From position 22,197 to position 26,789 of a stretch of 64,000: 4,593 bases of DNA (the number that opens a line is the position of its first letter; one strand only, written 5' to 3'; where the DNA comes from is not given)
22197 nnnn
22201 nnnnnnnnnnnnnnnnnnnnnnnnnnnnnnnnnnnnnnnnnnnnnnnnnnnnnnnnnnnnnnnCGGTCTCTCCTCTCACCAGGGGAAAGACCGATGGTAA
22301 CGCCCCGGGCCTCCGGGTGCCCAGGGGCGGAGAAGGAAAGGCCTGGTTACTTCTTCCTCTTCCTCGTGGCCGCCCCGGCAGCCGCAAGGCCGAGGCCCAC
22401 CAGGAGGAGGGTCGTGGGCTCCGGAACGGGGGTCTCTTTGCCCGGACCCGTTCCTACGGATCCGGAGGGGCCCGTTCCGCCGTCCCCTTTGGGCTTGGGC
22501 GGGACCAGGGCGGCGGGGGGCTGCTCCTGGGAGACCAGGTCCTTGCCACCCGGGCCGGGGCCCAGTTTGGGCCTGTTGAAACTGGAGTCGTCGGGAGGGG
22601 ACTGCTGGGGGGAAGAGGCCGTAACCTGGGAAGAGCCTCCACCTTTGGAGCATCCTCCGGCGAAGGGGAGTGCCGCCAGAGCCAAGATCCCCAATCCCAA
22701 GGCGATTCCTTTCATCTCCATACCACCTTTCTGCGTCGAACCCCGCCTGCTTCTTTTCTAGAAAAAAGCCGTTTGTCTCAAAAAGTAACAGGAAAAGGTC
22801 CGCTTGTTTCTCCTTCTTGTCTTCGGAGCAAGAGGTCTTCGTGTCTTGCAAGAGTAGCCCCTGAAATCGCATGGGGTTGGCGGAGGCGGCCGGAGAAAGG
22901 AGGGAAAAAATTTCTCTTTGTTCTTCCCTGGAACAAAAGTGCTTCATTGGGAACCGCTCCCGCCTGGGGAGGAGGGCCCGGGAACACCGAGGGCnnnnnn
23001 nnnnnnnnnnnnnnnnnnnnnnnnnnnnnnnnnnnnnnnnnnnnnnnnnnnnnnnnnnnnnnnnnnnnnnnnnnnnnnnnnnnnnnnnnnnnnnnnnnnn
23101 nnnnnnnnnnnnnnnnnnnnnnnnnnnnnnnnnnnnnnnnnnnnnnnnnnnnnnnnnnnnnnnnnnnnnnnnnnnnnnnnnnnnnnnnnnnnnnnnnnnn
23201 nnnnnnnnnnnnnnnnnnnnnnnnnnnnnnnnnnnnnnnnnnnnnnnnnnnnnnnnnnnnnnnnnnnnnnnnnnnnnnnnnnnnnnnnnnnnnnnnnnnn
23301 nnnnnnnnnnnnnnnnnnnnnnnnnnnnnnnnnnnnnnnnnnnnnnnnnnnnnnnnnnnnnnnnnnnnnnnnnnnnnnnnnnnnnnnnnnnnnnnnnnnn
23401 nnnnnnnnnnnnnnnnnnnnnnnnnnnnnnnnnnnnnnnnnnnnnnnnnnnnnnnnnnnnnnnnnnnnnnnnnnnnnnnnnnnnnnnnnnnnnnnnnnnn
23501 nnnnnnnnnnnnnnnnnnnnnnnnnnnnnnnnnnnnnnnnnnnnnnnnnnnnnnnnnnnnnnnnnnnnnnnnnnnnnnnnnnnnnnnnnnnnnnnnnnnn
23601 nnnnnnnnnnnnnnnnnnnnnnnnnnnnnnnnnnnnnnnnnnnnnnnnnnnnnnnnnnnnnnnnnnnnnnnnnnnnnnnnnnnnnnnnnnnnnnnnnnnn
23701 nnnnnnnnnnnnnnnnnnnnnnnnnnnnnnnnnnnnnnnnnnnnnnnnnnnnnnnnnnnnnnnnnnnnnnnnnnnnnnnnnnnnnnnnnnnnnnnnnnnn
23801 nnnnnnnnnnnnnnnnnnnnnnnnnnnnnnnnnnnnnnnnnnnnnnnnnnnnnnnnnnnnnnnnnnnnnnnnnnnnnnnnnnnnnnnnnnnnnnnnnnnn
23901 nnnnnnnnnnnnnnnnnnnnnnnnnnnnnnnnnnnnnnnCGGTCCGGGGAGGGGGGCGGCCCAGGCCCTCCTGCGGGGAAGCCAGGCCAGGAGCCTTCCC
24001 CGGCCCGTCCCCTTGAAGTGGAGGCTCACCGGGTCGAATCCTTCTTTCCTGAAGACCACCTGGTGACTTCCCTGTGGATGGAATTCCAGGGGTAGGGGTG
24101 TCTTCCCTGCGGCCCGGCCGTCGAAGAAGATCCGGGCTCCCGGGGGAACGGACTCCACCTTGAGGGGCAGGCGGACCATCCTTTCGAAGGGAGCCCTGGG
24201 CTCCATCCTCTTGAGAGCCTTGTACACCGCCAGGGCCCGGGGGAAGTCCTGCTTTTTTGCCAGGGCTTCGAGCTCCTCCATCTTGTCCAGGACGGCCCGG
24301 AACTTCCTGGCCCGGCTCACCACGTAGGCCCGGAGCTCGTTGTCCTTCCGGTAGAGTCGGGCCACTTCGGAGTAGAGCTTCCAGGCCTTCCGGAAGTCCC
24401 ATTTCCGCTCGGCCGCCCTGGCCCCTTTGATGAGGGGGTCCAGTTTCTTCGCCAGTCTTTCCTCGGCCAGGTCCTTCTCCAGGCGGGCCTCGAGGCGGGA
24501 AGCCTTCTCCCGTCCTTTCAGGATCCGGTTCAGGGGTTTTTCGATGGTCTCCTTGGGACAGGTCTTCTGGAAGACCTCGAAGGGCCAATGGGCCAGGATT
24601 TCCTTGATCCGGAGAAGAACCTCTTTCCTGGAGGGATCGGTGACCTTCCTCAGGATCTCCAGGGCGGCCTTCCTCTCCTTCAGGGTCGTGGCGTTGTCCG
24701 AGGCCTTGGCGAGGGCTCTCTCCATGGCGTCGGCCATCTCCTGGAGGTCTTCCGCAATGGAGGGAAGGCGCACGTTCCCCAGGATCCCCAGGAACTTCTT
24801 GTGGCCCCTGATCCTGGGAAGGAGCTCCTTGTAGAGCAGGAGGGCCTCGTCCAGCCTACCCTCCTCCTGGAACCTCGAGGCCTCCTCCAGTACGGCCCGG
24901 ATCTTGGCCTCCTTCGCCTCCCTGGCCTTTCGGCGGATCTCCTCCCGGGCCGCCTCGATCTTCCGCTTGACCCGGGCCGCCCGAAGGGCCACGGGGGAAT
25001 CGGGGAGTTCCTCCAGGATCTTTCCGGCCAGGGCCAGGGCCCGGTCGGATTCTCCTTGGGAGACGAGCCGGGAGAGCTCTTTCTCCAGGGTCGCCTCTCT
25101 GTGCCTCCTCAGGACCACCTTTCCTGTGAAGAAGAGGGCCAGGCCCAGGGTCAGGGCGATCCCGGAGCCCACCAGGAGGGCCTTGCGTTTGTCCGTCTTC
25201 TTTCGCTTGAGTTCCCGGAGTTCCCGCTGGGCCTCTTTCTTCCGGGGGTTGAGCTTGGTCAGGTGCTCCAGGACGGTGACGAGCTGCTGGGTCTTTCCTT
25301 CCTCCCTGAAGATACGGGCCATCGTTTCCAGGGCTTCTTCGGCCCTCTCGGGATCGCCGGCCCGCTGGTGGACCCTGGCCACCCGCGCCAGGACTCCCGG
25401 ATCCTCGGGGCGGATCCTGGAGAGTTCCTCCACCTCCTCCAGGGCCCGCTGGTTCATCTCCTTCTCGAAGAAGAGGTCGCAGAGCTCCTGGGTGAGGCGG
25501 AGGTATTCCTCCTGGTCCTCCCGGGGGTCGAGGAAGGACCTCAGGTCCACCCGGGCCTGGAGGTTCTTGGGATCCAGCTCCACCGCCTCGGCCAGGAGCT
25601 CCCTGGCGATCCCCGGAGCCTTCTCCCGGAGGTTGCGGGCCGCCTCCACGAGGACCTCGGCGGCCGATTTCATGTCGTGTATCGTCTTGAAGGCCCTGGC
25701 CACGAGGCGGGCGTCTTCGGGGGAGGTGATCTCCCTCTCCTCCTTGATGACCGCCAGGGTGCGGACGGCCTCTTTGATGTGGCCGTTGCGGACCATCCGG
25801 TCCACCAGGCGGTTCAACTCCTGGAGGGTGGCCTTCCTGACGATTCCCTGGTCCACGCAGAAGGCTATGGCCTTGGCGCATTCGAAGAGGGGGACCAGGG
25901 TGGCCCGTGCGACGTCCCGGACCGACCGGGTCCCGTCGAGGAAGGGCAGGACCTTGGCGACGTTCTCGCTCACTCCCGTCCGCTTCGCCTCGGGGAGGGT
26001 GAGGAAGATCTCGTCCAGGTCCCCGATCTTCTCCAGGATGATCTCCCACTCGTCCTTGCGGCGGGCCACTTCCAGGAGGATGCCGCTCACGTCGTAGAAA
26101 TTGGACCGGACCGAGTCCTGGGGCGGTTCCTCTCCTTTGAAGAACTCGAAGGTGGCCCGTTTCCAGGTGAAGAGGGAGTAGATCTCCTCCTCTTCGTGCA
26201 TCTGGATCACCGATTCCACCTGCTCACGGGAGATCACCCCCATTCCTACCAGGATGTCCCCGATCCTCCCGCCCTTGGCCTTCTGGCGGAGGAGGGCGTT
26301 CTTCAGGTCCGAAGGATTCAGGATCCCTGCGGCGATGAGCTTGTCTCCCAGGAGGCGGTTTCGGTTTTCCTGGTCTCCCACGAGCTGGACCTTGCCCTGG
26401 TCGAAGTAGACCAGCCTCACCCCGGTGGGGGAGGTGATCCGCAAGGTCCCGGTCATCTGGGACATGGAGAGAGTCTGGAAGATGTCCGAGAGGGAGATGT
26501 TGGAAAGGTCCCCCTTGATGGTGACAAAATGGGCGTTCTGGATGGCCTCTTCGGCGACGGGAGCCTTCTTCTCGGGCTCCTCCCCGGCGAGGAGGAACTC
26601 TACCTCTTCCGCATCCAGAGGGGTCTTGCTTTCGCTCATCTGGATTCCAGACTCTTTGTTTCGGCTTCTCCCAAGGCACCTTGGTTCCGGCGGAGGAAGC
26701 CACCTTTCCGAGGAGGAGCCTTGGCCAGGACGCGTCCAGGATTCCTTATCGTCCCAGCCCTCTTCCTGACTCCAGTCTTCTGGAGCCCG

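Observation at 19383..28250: Candidate undescribed envelope module: c-di-GMP-type sensor scaffold + PEP-CTERM lipoprotein + HEAT proteins + TIGR03790-like protein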

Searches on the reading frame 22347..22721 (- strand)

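Call 5: search_protein_families(library=pfam, proteins=[window:22347-22721:-], max_evalue=0.1)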
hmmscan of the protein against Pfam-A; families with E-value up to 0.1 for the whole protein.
window:22347-22721:- (124 aa): 1 family
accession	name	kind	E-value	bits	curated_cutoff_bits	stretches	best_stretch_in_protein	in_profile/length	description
PF07589.16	PEP-CTERM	-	1.8e-07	31.4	20.7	1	98-122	1-23/24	PEP-CTERM motif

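Call 6: search_protein_families(library=ncbifam, proteins=[window:22347-22721:-], max_evalue=0.1)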
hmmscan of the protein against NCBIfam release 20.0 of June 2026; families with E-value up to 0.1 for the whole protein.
window:22347-22721:- (124 aa): 14 families
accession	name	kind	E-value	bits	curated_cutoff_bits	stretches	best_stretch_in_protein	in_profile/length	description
NF033554.9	floc_PepA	equivalog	1.5e-07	31.5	80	1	22-123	157-261/261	flocculation-associated PEP-CTERM protein PepA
TIGR02595.1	PEP_CTERM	domain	1.2e-06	28.9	16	1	99-124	1-24/24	PEP-CTERM sorting domain-containing protein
NF038129.1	PEP_NF038129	equivalog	8.9e-06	25.7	65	1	77-122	148-194/194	NF038129 family PEP-CTERM protein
NF041538.1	PEP_EDSA_1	subfamily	1.7e-05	24.6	100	1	97-122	283-307/307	EDSAP-1 family PEP-CTERM protein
NF033947.0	PEP-cistern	hypoth_equivalog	3.2e-05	23.8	60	1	82-121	156-195/195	cistern family PEP-CTERM protein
NF038119.1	PEP_CTERM_MHFG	equivalog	9.1e-05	22.9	100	1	68-123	202-260/260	MHFG family PEP-CTERM protein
NF038125.1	PEP_CTERM_THxN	subfamily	0.0001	21.9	85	1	97-122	222-246/246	THxN family PEP-CTERM protein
NF038126.1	PEP_CTERM_FxDxF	subfamily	0.001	19.3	50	1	94-122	137-165/165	FxDxF family PEP-CTERM protein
NF041927.1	Xrt_dep_XDP1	equivalog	0.001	19.1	125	1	93-122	213-242/242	exosortase-dependent surface protein XDP1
NF038120.1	PEP_CTERM_QFxxD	subfamily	0.0013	18.7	80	1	97-121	191-213/215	NF038120 family PEP-CTERM protein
NF035944.1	PEPxxWA-CTERM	domain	0.0014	18.5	35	1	99-122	1-24/24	PEPxxWA-CTERM sorting domain-containing protein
NF038124.1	PEP_CTERM_TLD_A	exception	0.0057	16.2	100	1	98-123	210-235/235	PEP_CTERM-anchored TLD domain-containing protein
NF038118.1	PEP_CTERM_CCXG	equivalog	0.064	12.9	90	1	96-122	173-199/199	CCXG family PEP-CTERM protein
NF033846.1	Rumino_NPXTG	domain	0.088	13.1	23.5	1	104-124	10-30/30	NPXTG-anchored protein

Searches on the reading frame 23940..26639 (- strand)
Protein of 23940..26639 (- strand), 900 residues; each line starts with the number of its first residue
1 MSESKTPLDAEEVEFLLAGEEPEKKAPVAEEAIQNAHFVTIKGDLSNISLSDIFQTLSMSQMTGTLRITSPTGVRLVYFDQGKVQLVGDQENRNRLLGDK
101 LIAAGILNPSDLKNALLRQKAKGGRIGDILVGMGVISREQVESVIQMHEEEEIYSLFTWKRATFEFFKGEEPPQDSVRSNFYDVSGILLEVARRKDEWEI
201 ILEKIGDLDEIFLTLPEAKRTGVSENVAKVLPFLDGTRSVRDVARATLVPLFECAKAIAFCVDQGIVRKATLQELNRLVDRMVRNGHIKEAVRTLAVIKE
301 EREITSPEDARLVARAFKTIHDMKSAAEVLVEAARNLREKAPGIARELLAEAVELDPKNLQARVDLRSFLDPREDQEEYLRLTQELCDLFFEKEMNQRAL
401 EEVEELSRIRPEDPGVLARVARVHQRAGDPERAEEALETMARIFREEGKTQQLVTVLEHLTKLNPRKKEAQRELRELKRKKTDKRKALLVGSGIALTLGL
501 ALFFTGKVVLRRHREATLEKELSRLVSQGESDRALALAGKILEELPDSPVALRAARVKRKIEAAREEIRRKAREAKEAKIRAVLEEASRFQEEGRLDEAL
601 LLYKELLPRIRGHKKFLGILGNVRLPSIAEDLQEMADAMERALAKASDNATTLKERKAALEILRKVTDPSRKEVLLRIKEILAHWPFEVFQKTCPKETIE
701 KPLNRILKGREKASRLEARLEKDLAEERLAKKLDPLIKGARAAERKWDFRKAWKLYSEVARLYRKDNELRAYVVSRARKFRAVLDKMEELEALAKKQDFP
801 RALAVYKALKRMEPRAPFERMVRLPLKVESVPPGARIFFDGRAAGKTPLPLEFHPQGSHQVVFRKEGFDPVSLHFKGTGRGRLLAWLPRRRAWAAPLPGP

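Call 82: search_protein_representatives(protein=window:23940-26639:-)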
Query: 900 residues. Proteins with E-value up to 0.001 (for the whole library): 9157; up to 1e-10: 2885; up to 1e-30: 315. The best 150 are listed.
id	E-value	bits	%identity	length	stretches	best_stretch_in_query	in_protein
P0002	0.0e+00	1489.9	75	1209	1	1-900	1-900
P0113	7.9e-102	358.5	28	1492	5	41-294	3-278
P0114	1.2e-96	341.3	31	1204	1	28-895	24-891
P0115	2.7e-95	336.8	29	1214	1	34-899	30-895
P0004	4.5e-94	332.8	31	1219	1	4-884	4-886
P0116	1.7e-92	327.6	30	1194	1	39-900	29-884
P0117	5.5e-92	325.9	31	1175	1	42-899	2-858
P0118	1.6e-90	321.0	28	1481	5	36-279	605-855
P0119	2.8e-90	320.2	30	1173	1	42-896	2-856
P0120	5.6e-90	319.2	29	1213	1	8-899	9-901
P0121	5.7e-90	319.2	30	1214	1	1-899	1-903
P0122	6.2e-90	319.1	30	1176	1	42-876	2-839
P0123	6.8e-88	312.3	29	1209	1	1-886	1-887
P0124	2.4e-87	310.6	27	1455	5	32-282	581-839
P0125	3.7e-87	309.9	29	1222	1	8-887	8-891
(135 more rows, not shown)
